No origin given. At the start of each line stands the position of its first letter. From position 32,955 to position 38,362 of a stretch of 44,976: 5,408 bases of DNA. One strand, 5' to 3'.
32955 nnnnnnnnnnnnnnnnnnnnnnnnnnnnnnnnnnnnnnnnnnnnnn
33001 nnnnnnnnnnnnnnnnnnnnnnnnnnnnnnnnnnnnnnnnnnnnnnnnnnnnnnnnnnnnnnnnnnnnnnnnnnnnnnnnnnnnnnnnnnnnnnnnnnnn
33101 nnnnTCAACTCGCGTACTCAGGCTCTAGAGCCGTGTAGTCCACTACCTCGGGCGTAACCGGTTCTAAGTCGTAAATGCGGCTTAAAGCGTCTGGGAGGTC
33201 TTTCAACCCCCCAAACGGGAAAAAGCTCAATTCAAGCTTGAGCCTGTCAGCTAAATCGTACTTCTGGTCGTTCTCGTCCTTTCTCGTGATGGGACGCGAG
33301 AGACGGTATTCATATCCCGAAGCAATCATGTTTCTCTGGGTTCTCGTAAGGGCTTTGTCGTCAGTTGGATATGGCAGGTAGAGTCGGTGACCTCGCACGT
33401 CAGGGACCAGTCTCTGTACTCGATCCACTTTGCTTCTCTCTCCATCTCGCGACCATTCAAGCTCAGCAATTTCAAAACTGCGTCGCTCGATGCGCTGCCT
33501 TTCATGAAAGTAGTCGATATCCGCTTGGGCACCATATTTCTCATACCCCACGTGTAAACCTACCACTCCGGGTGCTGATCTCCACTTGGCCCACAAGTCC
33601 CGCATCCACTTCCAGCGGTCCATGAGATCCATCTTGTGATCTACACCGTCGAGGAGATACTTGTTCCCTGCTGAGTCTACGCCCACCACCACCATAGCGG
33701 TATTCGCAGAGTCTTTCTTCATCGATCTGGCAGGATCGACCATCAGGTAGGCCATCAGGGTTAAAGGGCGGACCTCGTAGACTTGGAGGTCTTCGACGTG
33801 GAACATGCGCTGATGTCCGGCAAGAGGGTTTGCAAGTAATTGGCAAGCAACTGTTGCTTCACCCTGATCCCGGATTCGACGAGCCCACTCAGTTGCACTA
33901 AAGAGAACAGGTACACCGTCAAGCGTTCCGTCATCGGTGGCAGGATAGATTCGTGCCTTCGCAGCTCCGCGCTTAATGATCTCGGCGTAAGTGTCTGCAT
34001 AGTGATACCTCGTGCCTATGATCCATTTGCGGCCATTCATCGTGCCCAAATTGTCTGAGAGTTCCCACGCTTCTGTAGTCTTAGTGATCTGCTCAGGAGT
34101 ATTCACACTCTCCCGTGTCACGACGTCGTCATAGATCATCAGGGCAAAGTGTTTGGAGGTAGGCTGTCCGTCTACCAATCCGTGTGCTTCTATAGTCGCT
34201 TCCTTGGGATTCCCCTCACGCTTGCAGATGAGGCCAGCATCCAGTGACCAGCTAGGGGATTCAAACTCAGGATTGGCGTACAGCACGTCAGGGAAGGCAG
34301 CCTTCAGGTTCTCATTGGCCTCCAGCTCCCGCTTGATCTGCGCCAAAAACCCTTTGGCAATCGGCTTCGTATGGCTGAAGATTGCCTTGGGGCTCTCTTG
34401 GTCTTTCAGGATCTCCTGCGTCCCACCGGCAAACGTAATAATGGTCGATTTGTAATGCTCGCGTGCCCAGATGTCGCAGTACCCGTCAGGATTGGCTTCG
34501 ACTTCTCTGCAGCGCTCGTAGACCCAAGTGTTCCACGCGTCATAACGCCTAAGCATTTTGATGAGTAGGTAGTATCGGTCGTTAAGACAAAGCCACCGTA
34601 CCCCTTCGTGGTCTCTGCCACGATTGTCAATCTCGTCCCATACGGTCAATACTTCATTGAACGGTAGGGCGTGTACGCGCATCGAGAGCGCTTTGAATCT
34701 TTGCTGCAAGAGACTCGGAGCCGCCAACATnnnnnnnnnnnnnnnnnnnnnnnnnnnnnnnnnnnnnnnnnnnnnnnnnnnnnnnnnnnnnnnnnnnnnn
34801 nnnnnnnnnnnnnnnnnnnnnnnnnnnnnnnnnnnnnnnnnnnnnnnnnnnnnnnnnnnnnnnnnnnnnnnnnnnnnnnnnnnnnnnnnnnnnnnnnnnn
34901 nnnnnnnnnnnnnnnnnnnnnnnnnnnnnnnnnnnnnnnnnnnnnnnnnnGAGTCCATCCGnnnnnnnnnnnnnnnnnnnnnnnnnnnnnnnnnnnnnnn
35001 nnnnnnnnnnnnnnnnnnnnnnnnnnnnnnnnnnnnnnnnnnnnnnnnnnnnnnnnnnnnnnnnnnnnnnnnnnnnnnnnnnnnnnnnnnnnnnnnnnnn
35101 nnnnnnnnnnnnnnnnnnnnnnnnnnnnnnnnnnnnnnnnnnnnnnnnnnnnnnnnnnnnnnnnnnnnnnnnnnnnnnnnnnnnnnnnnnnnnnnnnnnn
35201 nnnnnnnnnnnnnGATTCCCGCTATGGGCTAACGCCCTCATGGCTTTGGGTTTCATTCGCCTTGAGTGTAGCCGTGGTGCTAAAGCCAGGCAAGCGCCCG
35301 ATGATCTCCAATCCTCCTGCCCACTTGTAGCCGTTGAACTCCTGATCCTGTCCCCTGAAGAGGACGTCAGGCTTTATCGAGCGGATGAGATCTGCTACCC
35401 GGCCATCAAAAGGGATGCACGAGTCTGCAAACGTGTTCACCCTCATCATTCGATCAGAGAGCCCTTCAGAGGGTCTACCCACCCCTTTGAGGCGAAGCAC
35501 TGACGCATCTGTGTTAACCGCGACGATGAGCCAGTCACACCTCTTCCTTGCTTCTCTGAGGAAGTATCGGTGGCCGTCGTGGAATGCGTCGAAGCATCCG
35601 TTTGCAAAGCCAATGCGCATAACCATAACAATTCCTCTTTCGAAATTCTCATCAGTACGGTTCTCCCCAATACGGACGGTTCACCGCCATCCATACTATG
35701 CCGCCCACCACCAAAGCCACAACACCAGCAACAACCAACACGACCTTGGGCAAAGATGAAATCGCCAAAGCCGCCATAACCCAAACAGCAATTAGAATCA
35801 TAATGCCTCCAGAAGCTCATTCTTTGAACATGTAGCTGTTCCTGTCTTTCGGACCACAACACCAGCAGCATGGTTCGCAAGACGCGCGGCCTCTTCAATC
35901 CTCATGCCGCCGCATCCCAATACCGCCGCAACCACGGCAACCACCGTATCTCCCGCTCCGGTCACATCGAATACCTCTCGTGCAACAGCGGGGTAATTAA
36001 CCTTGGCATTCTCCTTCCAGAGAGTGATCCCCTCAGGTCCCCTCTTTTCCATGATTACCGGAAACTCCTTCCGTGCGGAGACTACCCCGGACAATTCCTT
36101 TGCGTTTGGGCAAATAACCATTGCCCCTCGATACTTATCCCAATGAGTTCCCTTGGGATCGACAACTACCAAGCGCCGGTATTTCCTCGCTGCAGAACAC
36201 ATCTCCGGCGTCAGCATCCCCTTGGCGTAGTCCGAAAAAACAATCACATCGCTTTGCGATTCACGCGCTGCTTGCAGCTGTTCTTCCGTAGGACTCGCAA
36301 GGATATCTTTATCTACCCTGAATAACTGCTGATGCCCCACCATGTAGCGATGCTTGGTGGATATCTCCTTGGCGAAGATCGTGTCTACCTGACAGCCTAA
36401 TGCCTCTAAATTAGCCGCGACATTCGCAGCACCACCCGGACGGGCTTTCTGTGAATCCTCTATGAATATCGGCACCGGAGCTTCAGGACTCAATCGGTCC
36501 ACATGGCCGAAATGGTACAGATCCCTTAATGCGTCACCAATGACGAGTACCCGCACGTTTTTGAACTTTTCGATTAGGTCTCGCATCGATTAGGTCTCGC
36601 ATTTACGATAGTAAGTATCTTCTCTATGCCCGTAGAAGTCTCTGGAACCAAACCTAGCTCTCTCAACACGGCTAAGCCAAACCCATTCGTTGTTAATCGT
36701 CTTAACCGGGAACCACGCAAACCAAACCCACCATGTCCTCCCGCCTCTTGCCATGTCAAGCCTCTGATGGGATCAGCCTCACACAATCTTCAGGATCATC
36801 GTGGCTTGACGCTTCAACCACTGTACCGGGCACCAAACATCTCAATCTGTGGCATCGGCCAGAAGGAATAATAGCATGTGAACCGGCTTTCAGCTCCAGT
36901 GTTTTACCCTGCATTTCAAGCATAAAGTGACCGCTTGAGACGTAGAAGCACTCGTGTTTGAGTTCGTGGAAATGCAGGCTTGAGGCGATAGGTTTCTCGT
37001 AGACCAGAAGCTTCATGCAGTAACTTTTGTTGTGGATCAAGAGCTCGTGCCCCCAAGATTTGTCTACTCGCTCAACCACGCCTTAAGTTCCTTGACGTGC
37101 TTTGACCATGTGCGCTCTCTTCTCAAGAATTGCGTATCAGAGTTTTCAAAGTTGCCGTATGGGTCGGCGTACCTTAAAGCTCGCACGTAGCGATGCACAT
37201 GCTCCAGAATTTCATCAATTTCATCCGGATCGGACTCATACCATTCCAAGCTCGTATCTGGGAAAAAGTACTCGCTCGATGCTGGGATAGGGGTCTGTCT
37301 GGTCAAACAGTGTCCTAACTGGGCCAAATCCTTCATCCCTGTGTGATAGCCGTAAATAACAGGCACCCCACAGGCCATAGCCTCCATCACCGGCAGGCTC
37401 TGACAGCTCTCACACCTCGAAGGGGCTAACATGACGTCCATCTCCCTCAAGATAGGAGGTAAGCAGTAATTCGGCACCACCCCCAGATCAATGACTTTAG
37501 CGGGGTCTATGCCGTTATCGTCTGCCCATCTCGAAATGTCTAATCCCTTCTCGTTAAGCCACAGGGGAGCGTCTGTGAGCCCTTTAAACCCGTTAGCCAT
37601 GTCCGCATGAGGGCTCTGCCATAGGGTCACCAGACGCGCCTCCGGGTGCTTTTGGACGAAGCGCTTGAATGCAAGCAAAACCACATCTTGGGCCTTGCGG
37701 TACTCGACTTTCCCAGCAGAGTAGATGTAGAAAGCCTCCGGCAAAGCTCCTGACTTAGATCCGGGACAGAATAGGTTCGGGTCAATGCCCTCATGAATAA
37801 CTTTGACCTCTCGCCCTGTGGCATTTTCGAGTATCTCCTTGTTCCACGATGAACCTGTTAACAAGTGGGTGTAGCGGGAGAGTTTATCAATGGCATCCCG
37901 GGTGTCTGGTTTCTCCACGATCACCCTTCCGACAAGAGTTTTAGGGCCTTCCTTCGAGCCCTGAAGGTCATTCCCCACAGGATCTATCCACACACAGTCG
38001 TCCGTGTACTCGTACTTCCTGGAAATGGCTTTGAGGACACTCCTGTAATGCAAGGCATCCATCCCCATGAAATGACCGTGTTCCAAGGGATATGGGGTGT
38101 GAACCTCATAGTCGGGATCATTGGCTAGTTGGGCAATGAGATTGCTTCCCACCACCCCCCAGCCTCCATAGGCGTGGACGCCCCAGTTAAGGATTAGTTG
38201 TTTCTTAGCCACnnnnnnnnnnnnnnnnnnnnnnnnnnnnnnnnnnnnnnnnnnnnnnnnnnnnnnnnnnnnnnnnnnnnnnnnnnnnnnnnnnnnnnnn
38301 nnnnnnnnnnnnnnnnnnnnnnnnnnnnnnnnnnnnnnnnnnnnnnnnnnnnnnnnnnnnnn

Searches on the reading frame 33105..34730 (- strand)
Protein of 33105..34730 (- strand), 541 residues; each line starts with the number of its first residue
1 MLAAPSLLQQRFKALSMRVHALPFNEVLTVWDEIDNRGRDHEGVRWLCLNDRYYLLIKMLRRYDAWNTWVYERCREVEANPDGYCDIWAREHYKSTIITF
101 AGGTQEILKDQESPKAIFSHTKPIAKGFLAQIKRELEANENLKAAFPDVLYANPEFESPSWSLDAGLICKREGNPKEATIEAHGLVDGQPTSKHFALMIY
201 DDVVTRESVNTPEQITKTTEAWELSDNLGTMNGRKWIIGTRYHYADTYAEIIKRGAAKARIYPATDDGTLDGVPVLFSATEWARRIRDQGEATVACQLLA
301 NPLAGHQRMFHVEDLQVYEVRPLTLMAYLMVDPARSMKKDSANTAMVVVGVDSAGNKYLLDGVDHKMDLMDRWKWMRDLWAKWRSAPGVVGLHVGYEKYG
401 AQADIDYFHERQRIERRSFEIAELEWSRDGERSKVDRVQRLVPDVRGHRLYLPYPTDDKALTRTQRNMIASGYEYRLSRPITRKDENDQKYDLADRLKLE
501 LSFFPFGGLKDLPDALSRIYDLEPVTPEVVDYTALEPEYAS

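Call 8: search_protein_families(library=phrogs, proteins=[window:33105-34730:-], max_evalue=0.01)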
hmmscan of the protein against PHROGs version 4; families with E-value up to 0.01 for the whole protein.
window:33105-34730:- (541 aa): 3 families
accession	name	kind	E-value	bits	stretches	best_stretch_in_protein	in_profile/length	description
phrog_38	-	head and packaging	2.7e-36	126.5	1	88-468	312-670/760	terminase large subunit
phrog_20726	-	unknown function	0.00023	21.9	1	327-385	3-64/199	-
phrog_5573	-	head and packaging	0.00084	19.8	1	273-463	28-205/250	terminase large subunit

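Call 19: search_dna_similar(query=window:33105-34730:-, collection=phages, mode=protein, max_rows=15)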
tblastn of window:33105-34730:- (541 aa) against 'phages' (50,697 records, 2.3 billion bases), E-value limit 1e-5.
Records with a match: 31; places in all: 31; records where one place covers at least 80% of the query: 0.
Best place of each record, by identity: <60% 31.
By first word of the organism name: Streptomyces 17; Roseobacter 4; Lentibacter 3; Caudoviricetes 3; Celeribacter 2; phage 1; ANMV-1 1.
By host as written in the record: Streptomyces scabiei RL-34 7; Streptomyces lividans JI 1326 4; - 3; Lentibacter sp. SH36 3; Streptomyces viridochromogenes DSM40736 3; Rosebacter SIO67 2; Celeribacter sp. IMCC12053 2; Streptomyces lividans HXY6 2; and 5 more.
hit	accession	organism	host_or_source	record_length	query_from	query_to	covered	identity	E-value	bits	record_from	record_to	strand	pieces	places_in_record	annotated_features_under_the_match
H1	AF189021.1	Roseobacter phage SIO1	Rosebacter SIO67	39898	87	390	56%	23.9%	5e-10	69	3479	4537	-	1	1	gp4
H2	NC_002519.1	Roseobacter phage SIO1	Rosebacter SIO67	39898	87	390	56%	23.9%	5e-10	69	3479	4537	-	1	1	gp4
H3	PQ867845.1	phage T5S1-k141_653015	Crassostrea hongkongensis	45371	87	383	55%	23.9%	5e-9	65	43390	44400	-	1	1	terminase large subunit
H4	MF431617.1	Lentibacter phage vB_LenP_ICBM1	Lentibacter sp. SH36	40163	87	390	56%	23.4%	2e-9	67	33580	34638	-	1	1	terminase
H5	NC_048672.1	Lentibacter phage vB_LenP_ICBM1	Lentibacter sp. SH36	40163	87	390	56%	23.4%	2e-9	67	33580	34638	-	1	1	terminase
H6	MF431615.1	Lentibacter phage vB_LenP_ICBM3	Lentibacter sp. SH36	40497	87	390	56%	23.4%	2e-9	67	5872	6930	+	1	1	hypothetical protein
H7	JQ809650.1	Celeribacter phage P12053L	Celeribacter sp. IMCC12053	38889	87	390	56%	23.4%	5e-9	65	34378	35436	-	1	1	phage protein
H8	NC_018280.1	Celeribacter phage P12053L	Celeribacter sp. IMCC12053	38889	87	390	56%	23.4%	5e-9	65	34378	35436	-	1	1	phage protein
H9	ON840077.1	Caudoviricetes sp.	Rattus norvegicus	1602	174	463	54%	22.8%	7e-7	57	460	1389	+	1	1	large terminase protein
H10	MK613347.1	Roseobacter phage CRP-5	Rhodobacteraceae bacterium FZCC0040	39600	85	361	51%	23.4%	2e-7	60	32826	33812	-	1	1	terminase large subunit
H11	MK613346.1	Roseobacter phage CRP-4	Rhodobacteraceae bacterium FZCC0023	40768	87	377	54%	21.9%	5e-6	56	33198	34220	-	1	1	terminase large subunit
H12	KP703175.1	ANMV-1 virus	uncultured archaeon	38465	74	353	52%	21.8%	4e-7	59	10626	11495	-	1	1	phage terminase large subunit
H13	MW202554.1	Caudoviricetes sp.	Manatee Spring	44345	42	252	39%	27.3%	2e-9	67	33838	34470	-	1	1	terminase large subunit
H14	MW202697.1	Caudoviricetes sp.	Manatee Spring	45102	170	377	38%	26.1%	9e-9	64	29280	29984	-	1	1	terminase large subunit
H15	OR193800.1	Streptomyces phage Kumquat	Streptomyces lividans JI 1326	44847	91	253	30%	32.4%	3e-6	57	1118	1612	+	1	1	1: terminase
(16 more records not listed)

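Call 34: find_encoding_contigs(protein=window:33105-34730:-, flank=10000, max_places=1)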
Protein window:33105-34730:- (541 aa): no gene with exactly this product is on record in the collection.

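Call 50: find_related_loci(query=A3, collection=viral_contigs, flank=10000)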
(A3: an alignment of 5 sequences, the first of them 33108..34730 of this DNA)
Query A3 (541 aa) in viral_contigs; peptide patterns used: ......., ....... (x = any residue, [..] = any of these).
600 stretches matched a pattern (row limit reached: there are more); 515 encode a relative of the query (tblastn E <= 1e-3); the best 80 are kept; 80 distinct loci.
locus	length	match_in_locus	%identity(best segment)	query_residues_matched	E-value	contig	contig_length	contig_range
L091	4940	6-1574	79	16-538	0e+0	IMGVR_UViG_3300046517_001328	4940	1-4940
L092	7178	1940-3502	79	19-539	0e+0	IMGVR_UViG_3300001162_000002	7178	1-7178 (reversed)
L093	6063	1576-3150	78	15-539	0e+0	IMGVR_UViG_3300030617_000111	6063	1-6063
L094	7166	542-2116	78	15-539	0e+0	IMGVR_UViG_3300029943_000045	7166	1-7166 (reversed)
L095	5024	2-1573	77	15-538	0e+0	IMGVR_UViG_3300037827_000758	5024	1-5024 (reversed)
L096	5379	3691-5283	74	10-540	0e+0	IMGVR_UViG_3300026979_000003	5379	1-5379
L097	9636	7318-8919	68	14-538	0e+0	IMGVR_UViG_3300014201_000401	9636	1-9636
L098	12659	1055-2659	67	6-540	0e+0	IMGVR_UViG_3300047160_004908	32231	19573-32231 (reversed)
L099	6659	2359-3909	68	23-539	0e+0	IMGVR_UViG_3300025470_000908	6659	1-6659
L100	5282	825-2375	68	23-539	0e+0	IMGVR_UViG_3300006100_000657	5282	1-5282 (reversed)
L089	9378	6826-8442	66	2-540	0e+0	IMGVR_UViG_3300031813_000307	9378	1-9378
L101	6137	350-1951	65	2-540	0e+0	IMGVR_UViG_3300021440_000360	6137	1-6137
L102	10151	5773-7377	64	4-540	0e+0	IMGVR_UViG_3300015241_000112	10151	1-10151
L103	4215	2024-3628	64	4-540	0e+0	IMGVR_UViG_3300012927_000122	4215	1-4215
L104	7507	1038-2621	65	14-538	0e+0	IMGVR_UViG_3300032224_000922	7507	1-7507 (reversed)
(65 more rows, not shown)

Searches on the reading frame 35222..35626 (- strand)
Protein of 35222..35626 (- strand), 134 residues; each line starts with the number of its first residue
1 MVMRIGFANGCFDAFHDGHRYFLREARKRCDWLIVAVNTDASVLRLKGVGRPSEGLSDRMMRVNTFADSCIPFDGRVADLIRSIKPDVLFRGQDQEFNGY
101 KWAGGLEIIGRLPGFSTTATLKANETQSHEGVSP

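Call 38: search_protein_families(library=ncbifam, proteins=[window:35222-35626:-], max_evalue=0.01)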
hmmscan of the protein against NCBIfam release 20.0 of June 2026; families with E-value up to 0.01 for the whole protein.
window:35222-35626:- (134 aa): 7 families
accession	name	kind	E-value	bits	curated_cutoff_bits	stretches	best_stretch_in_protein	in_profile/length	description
TIGR02199.1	rfaE_dom_II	equivalog_domain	2.8e-24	85.6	181.5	1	4-99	12-110/144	D-glycero-beta-D-manno-heptose 1-phosphate adenylyltransferase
NF008454.0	PRK11316.1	equivalog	3.2e-22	78.8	521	1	4-98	341-438/475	bifunctional D-glycero-beta-D-manno-heptose-7-phosphate kinase/D-glycero-beta-D-manno-heptose 1-phosphate adenylyltransferase HldE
TIGR00125.1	cyt_tran_rel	domain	1.6e-13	50.6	27.7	1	5-65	1-58/65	adenylyltransferase/cytidyltransferase family protein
NF001985.0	PRK00777.1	subfamily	8.5e-05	22.7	104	1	10-66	11-65/157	pantetheine-phosphate adenylyltransferase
TIGR01518.1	g3p_cytidyltrns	equivalog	0.00013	22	165.4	1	9-47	4-42/125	glycerol-3-phosphate cytidylyltransferase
NF041124.1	CoaD_Thcocales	equivalog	0.0006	19.7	290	0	57-84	40-67/156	phosphopantetheine adenylyltransferase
TIGR00124.1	cit_ly_ligase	equivalog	0.001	18.2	262.1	1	14-44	150-181/335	[citrate (pro-3S)-lyase] ligase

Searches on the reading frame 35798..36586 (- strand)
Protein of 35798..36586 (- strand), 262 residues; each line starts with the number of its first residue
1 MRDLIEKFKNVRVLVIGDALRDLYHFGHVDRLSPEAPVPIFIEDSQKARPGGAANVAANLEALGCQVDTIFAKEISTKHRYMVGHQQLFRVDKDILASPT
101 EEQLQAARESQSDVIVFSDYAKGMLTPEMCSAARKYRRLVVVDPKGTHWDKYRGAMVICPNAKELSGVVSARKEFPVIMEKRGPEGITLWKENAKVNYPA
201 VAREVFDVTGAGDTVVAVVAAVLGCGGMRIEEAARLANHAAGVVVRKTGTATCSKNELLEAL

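Call 38: search_protein_families(library=ncbifam, proteins=[window:35798-36586:-], max_evalue=0.01)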
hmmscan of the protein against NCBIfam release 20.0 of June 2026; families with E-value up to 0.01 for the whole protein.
window:35798-36586:- (262 aa): 14 families
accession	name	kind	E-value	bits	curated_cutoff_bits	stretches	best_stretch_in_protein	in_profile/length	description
TIGR02198.1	rfaE_dom_I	equivalog_domain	6.5e-72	242.3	345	2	75-261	101-313/315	D-glycero-beta-D-manno-heptose-7-phosphate kinase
NF008454.0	PRK11316.1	equivalog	9.2e-62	209.2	521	2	71-261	99-311/475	bifunctional D-glycero-beta-D-manno-heptose-7-phosphate kinase/D-glycero-beta-D-manno-heptose 1-phosphate adenylyltransferase HldE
TIGR02152.1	D_ribokin_bact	equivalog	3.2e-09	36.6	299.65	1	178-252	215-288/298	ribokinase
NF053626.1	RibKinHalex1628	equivalog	9.8e-08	31.8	330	1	176-260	203-288/293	ATP-dependent ribose-1-phosphate kinase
TIGR04382.1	myo_inos_iolC_N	equivalog_domain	5e-07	29.3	300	1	177-252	222-297/309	5-dehydro-2-deoxygluconokinase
NF040938.1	KDG_KDGal_kin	equivalog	8.3e-07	28.4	400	1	168-249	206-288/305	bifunctional 2-dehydro-3-deoxygluconokinase/2-dehydro-3-deoxygalactonokinase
TIGR03168.1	1-PFK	subfamily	1.2e-06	27.7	216.4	1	182-259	220-296/305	hexose kinase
TIGR03828.1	pfkB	equivalog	1.9e-05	23.9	292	1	182-259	220-296/305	1-phosphofructokinase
NF041320.1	pfkB_Halo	equivalog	0.00018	21.1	400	1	175-254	208-286/302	1-phosphofructokinase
NF006957.1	PRK09434.1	equivalog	0.00065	19.3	450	1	169-227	206-264/302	fructokinase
NF008353.0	PRK11142.1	equivalog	0.00093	18.8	341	1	172-251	212-290/307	ribokinase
NF041164.1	NucKinThplmales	equivalog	0.0014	17.8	450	1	176-248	203-275/295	nucleoside kinase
NF052444.1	DhDoxglucKinKdgK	equivalog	0.0045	16.4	400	1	178-250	223-295/303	2-dehydro-3-deoxygluconokinase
NF047869.1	myo_kin_aldol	exception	0.0085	14.5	600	0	181-252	243-319/586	bifunctional 5-dehydro-2-deoxygluconokinase/5-dehydro-2-deoxyphosphogluconate aldolase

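Call 45: find_related_loci(query=window:35798-36586:-, collection=viral_contigs, flank=10000)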
Query window:35798-36586:- (262 aa) in viral_contigs; peptide patterns used: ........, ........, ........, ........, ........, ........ (x = any residue, [..] = any of these).
16 stretches matched a pattern; 3 encode a relative of the query (tblastn E <= 1e-3); 3 distinct loci.
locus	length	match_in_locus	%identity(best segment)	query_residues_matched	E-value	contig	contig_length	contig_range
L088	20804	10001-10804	49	1-260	3e-66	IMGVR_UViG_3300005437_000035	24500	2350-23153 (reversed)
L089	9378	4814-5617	42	4-262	9e-56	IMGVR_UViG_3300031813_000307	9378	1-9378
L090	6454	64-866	42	4-262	3e-47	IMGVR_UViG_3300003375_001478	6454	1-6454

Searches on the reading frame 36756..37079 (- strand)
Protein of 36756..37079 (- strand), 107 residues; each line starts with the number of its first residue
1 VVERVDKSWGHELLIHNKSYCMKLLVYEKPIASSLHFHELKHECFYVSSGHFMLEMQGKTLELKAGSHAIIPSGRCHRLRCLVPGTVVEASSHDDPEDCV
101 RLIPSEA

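Call 38: search_protein_families(library=ncbifam, proteins=[window:36756-37079:-], max_evalue=0.01)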
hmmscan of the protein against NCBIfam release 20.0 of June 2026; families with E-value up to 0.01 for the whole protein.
window:36756-37079:- (107 aa): 1 family
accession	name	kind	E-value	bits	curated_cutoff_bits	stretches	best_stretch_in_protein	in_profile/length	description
NF008373.0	PRK11171.1-2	equivalog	0.007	15.6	445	1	42-80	91-129/274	(S)-ureidoglycine aminohydrolase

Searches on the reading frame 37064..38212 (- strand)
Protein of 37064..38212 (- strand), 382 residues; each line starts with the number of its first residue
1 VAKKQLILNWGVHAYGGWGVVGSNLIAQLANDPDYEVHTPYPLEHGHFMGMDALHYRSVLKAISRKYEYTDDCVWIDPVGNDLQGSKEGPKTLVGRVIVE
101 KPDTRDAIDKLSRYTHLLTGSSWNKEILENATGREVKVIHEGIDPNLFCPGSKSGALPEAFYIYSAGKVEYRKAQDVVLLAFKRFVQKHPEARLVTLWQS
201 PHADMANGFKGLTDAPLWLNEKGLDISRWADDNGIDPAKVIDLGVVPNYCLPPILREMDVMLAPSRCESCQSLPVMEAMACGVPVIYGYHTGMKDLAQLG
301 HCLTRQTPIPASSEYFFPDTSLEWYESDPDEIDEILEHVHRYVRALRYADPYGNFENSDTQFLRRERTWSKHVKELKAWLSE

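Call 38: search_protein_families(library=ncbifam, proteins=[window:37064-38212:-], max_evalue=0.01)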
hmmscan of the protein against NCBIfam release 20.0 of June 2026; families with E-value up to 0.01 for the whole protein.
window:37064-38212:- (382 aa): 10 families
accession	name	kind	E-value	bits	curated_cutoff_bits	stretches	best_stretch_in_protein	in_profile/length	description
TIGR04047.1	MSMEG_0565_glyc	hypoth_equivalog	1.5e-10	40.7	259.85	1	116-287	142-305/373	MSMEG_0565 family glycosyltransferase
TIGR03999.1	thiol_BshA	equivalog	9.8e-07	28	273.7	1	251-298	266-312/375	N-acetyl-alpha-D-glucosaminyl L-malate synthase BshA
TIGR03088.1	stp2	hypoth_equivalog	4.8e-06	25.9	409.05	1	251-300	266-314/374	TIGR03088 family PEP-CTERM/XrtA system glycosyltransferase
NF041876.1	EPS_EpsE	equivalog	7.2e-06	25.5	400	1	254-300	292-337/389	exopolysaccharide biosynthesis GT4 family glycosyltransferase EpsE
TIGR03449.1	mycothiol_MshA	equivalog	1.3e-05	24.3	462.5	1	130-292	184-337/406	D-inositol-3-phosphate glycosyltransferase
TIGR04157.1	glyco_rSAM_CFB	subfamily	0.00043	19.4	400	0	259-304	302-346/406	TIGR04157 family glycosyltransferase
TIGR04111.1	BcepMu_gp16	hypoth_equivalog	0.0016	18.3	34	1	218-242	8-32/55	phage-associated protein, BcepMu gp16 family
TIGR04005.1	wcaL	equivalog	0.0061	15.5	537.6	0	245-300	286-346/406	colanic acid biosynthesis glycosyltransferase WcaL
NF038229.1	Glyco4_Geo_Pelo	equivalog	0.0063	15.6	400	0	243-286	223-265/338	GPMC system family 4 glycosyltransferase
NF053787.1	GlcN_PG_synth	equivalog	0.007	15.2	480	0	256-296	260-299/361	N-acetylglucosaminyl phosphatidylglycerol synthase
